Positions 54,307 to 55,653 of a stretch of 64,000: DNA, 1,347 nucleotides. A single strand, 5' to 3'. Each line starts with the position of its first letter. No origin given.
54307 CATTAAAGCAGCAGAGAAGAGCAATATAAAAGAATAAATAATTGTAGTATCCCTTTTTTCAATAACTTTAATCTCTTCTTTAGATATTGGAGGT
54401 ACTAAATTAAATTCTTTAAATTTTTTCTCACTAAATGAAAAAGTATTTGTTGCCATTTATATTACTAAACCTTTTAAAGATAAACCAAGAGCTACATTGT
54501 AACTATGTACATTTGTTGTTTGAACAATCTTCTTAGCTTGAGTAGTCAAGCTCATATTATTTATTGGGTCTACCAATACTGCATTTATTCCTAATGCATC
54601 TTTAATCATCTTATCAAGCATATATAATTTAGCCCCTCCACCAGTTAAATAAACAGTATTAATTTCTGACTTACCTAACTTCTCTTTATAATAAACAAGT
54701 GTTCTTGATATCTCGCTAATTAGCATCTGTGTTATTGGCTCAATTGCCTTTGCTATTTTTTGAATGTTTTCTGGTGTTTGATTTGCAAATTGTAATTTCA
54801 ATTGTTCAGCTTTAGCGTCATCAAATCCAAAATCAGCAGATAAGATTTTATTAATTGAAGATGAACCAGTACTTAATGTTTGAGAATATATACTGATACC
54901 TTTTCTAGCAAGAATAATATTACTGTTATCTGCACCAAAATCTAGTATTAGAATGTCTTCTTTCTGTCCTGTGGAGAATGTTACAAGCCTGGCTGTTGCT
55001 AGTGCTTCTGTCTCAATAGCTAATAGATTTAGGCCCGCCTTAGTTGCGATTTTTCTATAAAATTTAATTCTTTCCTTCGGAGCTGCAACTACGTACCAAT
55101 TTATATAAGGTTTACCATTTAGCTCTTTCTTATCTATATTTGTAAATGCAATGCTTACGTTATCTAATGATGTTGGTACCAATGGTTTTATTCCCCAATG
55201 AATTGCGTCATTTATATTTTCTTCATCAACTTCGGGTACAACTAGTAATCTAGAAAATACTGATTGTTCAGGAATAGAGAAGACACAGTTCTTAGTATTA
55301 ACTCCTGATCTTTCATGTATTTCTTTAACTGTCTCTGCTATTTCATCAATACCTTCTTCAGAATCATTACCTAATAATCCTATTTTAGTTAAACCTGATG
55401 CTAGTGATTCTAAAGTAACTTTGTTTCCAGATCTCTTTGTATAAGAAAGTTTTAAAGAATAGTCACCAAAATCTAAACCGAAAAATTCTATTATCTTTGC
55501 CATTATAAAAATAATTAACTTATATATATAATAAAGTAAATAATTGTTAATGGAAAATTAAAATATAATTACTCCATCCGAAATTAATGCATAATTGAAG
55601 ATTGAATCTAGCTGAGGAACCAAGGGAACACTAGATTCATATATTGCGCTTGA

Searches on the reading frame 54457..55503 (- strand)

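Call 24: search_protein_families(library=pfam, proteins=[window:54457-55503:-], max_evalue=0.00001)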
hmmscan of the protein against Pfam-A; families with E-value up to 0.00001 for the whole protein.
window:54457-55503:- (348 aa): 2 families
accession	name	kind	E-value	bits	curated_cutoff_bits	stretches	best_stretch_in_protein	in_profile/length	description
PF11104.14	PilM_2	-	1.1e-41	143.3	27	1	9-344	1-338/340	Type IV pilus assembly protein PilM;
PF14450.12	FtsA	-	7.3e-08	33.3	31.8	1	186-317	2-120/127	Cell division protein FtsA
